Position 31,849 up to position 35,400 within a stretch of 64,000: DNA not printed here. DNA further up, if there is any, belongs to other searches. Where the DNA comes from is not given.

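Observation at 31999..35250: Standalone carboxylic-acid-reductase-like enzyme (acyl-AMP ligase, carrier domain, thioester reductase) with no biosynthetic partners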

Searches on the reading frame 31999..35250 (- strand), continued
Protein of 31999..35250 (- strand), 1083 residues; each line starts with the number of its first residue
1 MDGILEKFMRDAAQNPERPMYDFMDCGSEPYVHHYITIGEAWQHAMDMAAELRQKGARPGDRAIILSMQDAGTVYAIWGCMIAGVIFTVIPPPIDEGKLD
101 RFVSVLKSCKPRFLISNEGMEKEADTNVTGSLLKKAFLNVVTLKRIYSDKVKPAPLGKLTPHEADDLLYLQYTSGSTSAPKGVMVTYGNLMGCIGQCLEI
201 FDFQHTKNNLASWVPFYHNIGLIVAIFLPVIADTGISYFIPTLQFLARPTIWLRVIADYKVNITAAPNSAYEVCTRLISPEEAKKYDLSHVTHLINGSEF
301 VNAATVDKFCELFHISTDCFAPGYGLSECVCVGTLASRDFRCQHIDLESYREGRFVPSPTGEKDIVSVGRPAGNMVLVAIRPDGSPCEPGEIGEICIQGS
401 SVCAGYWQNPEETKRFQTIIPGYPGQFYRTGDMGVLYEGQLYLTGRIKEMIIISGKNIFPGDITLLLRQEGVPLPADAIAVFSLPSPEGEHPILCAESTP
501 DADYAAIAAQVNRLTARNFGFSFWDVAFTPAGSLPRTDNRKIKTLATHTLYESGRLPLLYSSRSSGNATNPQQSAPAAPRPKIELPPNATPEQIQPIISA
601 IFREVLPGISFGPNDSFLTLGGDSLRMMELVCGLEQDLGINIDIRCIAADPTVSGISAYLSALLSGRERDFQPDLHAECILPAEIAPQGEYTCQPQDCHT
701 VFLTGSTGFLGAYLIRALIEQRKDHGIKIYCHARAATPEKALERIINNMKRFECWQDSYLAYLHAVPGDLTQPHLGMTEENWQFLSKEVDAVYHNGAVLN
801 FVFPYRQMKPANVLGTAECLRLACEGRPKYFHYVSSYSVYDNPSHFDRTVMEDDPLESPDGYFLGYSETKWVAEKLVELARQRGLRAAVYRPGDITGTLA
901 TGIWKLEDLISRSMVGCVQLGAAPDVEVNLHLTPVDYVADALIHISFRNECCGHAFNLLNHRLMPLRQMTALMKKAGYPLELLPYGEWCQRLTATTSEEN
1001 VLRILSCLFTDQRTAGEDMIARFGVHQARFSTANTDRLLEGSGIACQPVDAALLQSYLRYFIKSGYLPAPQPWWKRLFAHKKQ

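Call 48: list_cluster_members(proteins=[window:31999-35250:-, P0001])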
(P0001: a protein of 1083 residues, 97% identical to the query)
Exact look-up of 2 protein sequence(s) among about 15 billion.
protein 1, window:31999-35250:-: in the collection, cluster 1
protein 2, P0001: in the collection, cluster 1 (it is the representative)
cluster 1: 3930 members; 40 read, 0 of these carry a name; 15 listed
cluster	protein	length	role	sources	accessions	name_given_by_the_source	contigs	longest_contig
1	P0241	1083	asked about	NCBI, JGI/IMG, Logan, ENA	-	-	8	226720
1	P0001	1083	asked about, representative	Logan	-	-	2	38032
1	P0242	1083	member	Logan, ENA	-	-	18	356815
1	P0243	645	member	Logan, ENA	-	-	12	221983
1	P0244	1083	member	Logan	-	-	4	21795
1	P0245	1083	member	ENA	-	-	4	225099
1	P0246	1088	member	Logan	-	-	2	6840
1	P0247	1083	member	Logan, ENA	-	-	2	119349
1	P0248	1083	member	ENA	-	-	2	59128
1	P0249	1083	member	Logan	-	-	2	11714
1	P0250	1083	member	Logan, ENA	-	-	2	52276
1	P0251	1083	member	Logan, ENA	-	-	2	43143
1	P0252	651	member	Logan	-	-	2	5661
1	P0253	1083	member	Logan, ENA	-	-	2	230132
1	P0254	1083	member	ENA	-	-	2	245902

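Call 58: predict_structure(alignment_id=A1)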
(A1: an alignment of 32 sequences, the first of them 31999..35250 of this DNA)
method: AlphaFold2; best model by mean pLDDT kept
length: 1083 residues; sequences in the alignment: 32
mean_pLDDT: 81.0   pTM: 0.48
mean pLDDT of the five models: 81.0, 79.1, 77.8, 77.0, 76.6
residues with pLDDT >= 90: 345; 70-90: 534; 50-70: 161; < 50: 43
segments of 3 or more residues with pLDDT < 50: 125-128, 175-178, 446-450, 454-457, 537-539, 566-580, 1081-1083
pLDDT, mean of each block of 10 residues (from residue 1): 82 93 89 94 95 92 89 94 93 68 73 85 53 67 85 83 90 55 85 85 74 85 88 88 82 92 82 82 91 80 87 92 72 84 81 79 85 89 83 85 79 79 87 85 62 51 74 78 65 86 77 67 85 65 69 84 49 35 75 82 62 70 58 69 68 84 79 82 92 94 93 96 95 92 95 93 95 94 96 82 77 94 95 89 80 84 74 94 96 85 73 85 80 91 95 93 78 85 85 72 69 54 74 93 86 83 79 67 45
secondary structure, 60 per line:
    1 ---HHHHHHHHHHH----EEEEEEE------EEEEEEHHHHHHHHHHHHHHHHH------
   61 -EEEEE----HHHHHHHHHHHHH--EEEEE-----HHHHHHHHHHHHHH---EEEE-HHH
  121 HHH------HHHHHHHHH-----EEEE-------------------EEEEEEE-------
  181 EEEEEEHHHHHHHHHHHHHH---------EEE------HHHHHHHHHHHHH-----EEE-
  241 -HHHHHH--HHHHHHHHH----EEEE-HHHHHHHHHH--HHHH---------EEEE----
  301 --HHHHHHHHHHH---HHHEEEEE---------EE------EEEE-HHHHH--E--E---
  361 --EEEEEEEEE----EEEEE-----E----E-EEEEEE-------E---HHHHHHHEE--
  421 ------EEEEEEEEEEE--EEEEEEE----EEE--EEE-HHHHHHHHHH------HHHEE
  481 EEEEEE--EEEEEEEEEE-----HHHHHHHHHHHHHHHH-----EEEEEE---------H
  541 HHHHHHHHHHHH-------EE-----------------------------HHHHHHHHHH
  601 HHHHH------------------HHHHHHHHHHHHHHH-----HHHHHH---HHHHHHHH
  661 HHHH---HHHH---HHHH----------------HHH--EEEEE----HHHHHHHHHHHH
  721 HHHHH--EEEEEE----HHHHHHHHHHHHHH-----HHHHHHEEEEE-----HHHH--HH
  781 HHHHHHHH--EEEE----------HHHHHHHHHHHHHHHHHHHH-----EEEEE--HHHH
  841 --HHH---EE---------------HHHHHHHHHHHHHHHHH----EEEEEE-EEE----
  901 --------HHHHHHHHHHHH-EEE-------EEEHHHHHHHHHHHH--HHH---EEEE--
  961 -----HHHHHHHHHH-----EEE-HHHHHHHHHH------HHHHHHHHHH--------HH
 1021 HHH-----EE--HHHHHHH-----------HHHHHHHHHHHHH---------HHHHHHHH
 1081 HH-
elements in order (helices of 4 or more, strands of 3 or more residues): H4-14 E19-25 E32-37 H38-54 E62-66 H71-83 E86-90 H96-109 E113-116 H118-123 H130-138 E144-147 E167-173 E181-186 H187-200 E210-212 H219-231 E237-239 H242-247 H250-258 E263-266 H268-277 H280-283 E293-296 H303-313 E320-324 E342-345 H347-351 E363-371 E376-380 E393-398 H410-416 E427-437 E440-446 E451-453 E456-458 H460-469 E479-486 E489-498 H504-519 E525-530 H540-552 H591-605 H624-638 H644-649 H653-664 H668-671 H675-678 E700-704 H709-725 E728-733 H738-751 H757-762 E763-767 H773-776 H779-788 E791-794 H805-824 E830-834 H837-840 H866-882 E887-892 E894-896 H909-920 E922-924 E932-934 H935-946 E955-958 H966-975 E981-983 H985-994 H1001-1010 H1019-1023 H1033-1039 H1051-1063 H1073-1082

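Call 60: fold_search(model_id=the predicted structure, library=pdb)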
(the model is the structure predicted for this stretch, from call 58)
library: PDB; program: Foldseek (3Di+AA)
matches with E <= 10: 1921; with E <= 0.001: 984
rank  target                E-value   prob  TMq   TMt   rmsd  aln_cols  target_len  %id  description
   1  7r7f_A                7.8e-45  1.00  0.40  0.73   9.9       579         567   29  Synechococcus Olefin Synthase FAAL domain R336A in complex with stearoyl adenylate and pyrophosphate (released 2022-07-06)
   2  7r7g_A                1.9e-44  1.00  0.40  0.74   9.7       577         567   28  Synechococcus Olefin Synthase FAAL domain A229I/R336A in complex with palmitoyl adenylate and pyrophosphate (released 2022-07-06)
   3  3kxw                  3.3e-44  1.00  0.39  0.72   8.9       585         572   28  The crystal structure of fatty acid AMP ligase from Legionella pneumophila (released 2010-03-16)
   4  7r7e_A                6.4e-44  1.00  0.40  0.73   9.9       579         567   28  Synechococcus Olefin Synthase FAAL domain in complex with AMP and pyrophosphate (released 2022-07-06)
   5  3lnv                  2.9e-42  1.00  0.40  0.73   8.8       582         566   28  The crystal structure of fatty acyl-adenylate ligase from L. pneumophila in complex with acyl adenylate and pyrophosphat (released 2010-04-07)
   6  5d6j_A                2.9e-41  1.00  0.38  0.64  10.0       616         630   27  Crystal structure of a mycobacterial protein (released 2016-03-02)
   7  5icr_B                4.8e-39  1.00  0.38  0.66  10.6       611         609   27  2.25 Angstrom Resolution Crystal Structure of Fatty-Acid-CoA Ligase (FadD32) from Mycobacterium smegmatis in complex w (released 2016-04-06)
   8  7wua_A                5.5e-39  1.00  0.39  0.68  10.3       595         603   24  Crystal structures of FadD32 from Corynebacterium diphtheriae (released 2022-08-10)
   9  8hdf                  5.5e-39  1.00  0.37  0.73  10.2       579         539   25  Full length crystal structure of mycobacterium tuberculosis FadD23 in complex with ANP and PLM (released 2023-02-15)
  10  5ey9_B                9.8e-39  1.00  0.38  0.66  10.8       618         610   26  Structure of FadD32 from Mycobacterium marinum complexed to AMPC12 (released 2015-12-16)
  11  5ey8_G                1.0e-38  1.00  0.38  0.67  10.0       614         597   26  Structure of FadD32 from Mycobacterium smegmatis complexed to AMPC20 (released 2015-12-16)
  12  8iqu                  1.8e-38  1.00  0.38  0.72  10.1       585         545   24  Structure of MtbFadD23 with PhU-AMS (released 2023-04-26)
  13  5icr_D                2.3e-38  1.00  0.39  0.67  10.2       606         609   26  2.25 Angstrom Resolution Crystal Structure of Fatty-Acid-CoA Ligase (FadD32) from Mycobacterium smegmatis in complex w (released 2016-04-06)
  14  6ulw_D                2.3e-38  1.00  0.38  0.35  24.9      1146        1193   15  Adenylation, ketoreductase, and pseudo Asub multidomain structure of a keto acid-selecting NRPS module (released 2020-02-19)
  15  5ey8_A                2.7e-38  1.00  0.38  0.67   9.7       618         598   26  Structure of FadD32 from Mycobacterium smegmatis complexed to AMPC20 (released 2015-12-16)
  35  4u7w_B                7.1e-36  1.00  0.34  0.91   2.4       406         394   39  The crystal structure of the terminal R domain from the myxalamid PKS-NRPS biosynthetic pathway (released 2015-08-12)
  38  4u7w_A                8.0e-35  1.00  0.33  0.90   2.4       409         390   38  The crystal structure of the terminal R domain from the myxalamid PKS-NRPS biosynthetic pathway (released 2015-08-12)
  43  8v1x_A                9.7e-32  1.00  0.34  0.92   2.7       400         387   33  Crystal structure of polyketide synthase (PKS) thioreductase domain from Streptomyces coelicolor (released 2024-11-27)
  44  8v1x_B                1.1e-31  1.00  0.34  0.89   3.0       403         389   32  Crystal structure of polyketide synthase (PKS) thioreductase domain from Streptomyces coelicolor (released 2024-11-27)
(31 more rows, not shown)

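Call 66: search_protein_families(library=pfam, proteins=[L068:4141-5070:+, L068:8493-9416:+, L073:8592-9974:+, L075:9031-9768:+, L075:13229-14107:+, L075:7923-9014:+, L004:5060-6052:+, L004:2615-5047:+, L074:13328-14392:+, L077:13675-15093:+], max_evalue=0.0001)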
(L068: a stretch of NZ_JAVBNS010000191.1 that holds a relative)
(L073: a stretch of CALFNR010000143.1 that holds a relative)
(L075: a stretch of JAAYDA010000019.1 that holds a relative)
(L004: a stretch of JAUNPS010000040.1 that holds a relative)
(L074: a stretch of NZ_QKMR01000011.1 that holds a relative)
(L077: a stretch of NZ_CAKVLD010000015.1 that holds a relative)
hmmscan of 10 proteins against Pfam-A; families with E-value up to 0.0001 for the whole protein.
L068:4141-5070:+ (309 aa): 1 family
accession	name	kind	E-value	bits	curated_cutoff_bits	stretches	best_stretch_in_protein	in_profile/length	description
PF03180.19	Lipoprotein_9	-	2.2e-84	282.8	27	1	69-306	1-234/236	NlpA lipoprotein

L068:8493-9416:+ (307 aa): 1 family
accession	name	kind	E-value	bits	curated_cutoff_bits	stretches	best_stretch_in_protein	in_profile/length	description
PF01095.25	Pectinesterase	-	8.1e-59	199.2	27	1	5-302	2-292/298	Pectinesterase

L073:8592-9974:+ (460 aa): 2 families
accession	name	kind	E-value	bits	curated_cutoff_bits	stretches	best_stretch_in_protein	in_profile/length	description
PF00171.27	Aldedh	-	1.1e-87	295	23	1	11-431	37-461/461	Aldehyde dehydrogenase family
PF05893.19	LuxC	-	9.4e-08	31.8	21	1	105-389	88-371/401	Acyl-CoA reductase (LuxC)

L075:9031-9768:+ (245 aa): 1 family
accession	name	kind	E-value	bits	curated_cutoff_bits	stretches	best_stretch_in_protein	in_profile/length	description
PF04016.18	DUF364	-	2.3e-10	40.7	23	1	140-224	11-95/147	Putative heavy-metal chelation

L075:13229-14107:+ (292 aa): 3 families
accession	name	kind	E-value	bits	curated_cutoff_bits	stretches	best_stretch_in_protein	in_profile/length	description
PF00106.31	adh_short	-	8.2e-42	143.3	26.6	1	7-195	1-186/195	short chain dehydrogenase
PF13561.12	adh_short_C2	-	7.9e-28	98.1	27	1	13-197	1-182/236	Enoyl-(Acyl carrier protein) reductase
PF08659.16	KR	-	9.8e-06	26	22.6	1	11-159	5-152/180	KR domain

L075:7923-9014:+ (363 aa): 3 families
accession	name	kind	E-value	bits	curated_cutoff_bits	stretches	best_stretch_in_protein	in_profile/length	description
PF00005.33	ABC_tran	-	4.3e-32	112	25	1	20-163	1-136/137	ABC transporter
PF13304.12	AAA_21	-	2.1e-05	25.2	27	0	149-195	251-299/304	AAA domain, putative AbiEii toxin, Type IV TA system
PF02463.25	SMC_N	-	9.6e-05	22.3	40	0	133-194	134-197/220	RecF/RecN/SMC N terminal domain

L004:5060-6052:+ (330 aa): 1 family
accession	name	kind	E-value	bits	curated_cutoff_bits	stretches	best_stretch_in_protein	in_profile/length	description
PF00535.33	Glycos_transf_2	-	3.7e-25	89.3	23.3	1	7-173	2-164/168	Glycosyl transferase family 2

L004:2615-5047:+ (810 aa): 3 families
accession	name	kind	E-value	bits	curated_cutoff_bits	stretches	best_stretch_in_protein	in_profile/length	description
PF02366.24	PMT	-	2.7e-21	76.7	22.7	1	308-532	18-236/245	Dolichyl-phosphate-mannose-protein mannosyltransferase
PF16192.10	PMT_4TMC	-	6.6e-19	68.6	32.4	1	545-670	2-143/202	C-terminal four TMM region of protein-O-mannosyltransferase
PF13231.12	PMT_2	-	5.6e-13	49.9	26.1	1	336-472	2-130/160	Dolichyl-phosphate-mannose-protein mannosyltransferase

L074:13328-14392:+ (354 aa): 1 family
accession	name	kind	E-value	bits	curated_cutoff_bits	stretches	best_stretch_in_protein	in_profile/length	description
PF04015.17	DUF362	-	2.3e-37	129.4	24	1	97-298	1-200/200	Domain of unknown function (DUF362)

L077:13675-15093:+ (472 aa): 2 families
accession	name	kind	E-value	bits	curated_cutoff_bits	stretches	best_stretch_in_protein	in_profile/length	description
PF06968.18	BATS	-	1.8e-18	66.9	22.2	1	275-381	1-87/88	Biotin and Thiamin Synthesis associated domain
PF04055.27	Radical_SAM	-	7.1e-18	65.8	29.5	1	92-244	3-149/166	Radical SAM superfamily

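Call 81: search_protein_representatives(protein=window:31999-35250:-)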
Query: 1083 residues. Proteins with E-value up to 0.001 (for the whole library): 147535; up to 1e-10: 68146; up to 1e-30: 20259. The best 150 are listed.
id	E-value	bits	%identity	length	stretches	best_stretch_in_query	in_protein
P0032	0.0e+00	1496.6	60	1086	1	3-1071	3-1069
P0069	0.0e+00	1140.6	60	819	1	263-1081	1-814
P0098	0.0e+00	1059.9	46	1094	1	12-1067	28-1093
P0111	0.0e+00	1050.4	46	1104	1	1-1066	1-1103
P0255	4.2e-266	902.1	43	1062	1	32-1068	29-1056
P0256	4.0e-257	872.4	41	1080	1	12-1071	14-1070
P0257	2.7e-246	836.5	40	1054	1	1-1067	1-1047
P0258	1.3e-234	797.8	39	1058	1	12-1067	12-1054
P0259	7.4e-228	775.5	39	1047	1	4-1067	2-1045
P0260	1.2e-225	768.2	37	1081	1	6-1068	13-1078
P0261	1.6e-225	767.8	40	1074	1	11-1071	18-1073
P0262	2.6e-224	763.7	38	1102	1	4-1075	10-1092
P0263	1.0e-208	712.1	67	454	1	1-453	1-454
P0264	1.8e-208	711.3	39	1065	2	612-1062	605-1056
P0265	4.2e-201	686.9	55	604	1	420-993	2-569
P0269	1.1e-188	645.7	32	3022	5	586-1067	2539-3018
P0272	1.6e-174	598.9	35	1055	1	11-1067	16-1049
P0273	7.7e-170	583.4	35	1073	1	37-1061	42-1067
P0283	5.0e-154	531.0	34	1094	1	17-1069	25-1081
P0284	1.2e-153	529.7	33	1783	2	579-1072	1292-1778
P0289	1.4e-149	516.2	32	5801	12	358-1072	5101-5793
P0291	6.5e-149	514.1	31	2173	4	576-1067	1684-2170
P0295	6.1e-146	504.2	32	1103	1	6-1067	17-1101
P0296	9.8e-146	503.5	31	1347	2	12-660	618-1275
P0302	1.3e-142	493.2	32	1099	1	10-1070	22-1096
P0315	5.4e-137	474.6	33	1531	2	623-1071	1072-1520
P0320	2.6e-136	472.3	30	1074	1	10-1067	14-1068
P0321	5.4e-136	471.3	31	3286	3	362-1067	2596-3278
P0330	2.0e-132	459.5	32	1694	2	612-1067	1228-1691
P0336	1.3e-130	453.4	30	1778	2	590-1071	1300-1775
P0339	4.8e-130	451.6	29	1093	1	37-1067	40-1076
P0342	1.2e-129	450.2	31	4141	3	613-1072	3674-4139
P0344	3.4e-129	448.8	31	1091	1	14-1067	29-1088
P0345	3.7e-129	448.6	30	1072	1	8-1068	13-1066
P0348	5.8e-128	444.7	46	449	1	618-1067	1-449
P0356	6.3e-126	437.9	30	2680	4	596-1067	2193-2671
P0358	1.5e-125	436.7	31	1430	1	3-1071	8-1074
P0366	7.3e-125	434.4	32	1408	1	45-1071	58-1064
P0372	6.0e-124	431.4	34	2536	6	587-1072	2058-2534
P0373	1.2e-123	430.5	30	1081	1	9-1067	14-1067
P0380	5.0e-122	425.0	31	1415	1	46-1071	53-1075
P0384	2.2e-121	422.9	32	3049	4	362-1072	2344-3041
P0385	3.4e-121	422.3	29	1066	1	8-1067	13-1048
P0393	6.4e-120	418.0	31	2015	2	616-1067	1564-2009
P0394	1.9e-119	416.5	33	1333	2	12-660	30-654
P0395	4.2e-119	415.3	30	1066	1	36-1072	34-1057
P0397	5.2e-119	415.0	29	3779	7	571-1072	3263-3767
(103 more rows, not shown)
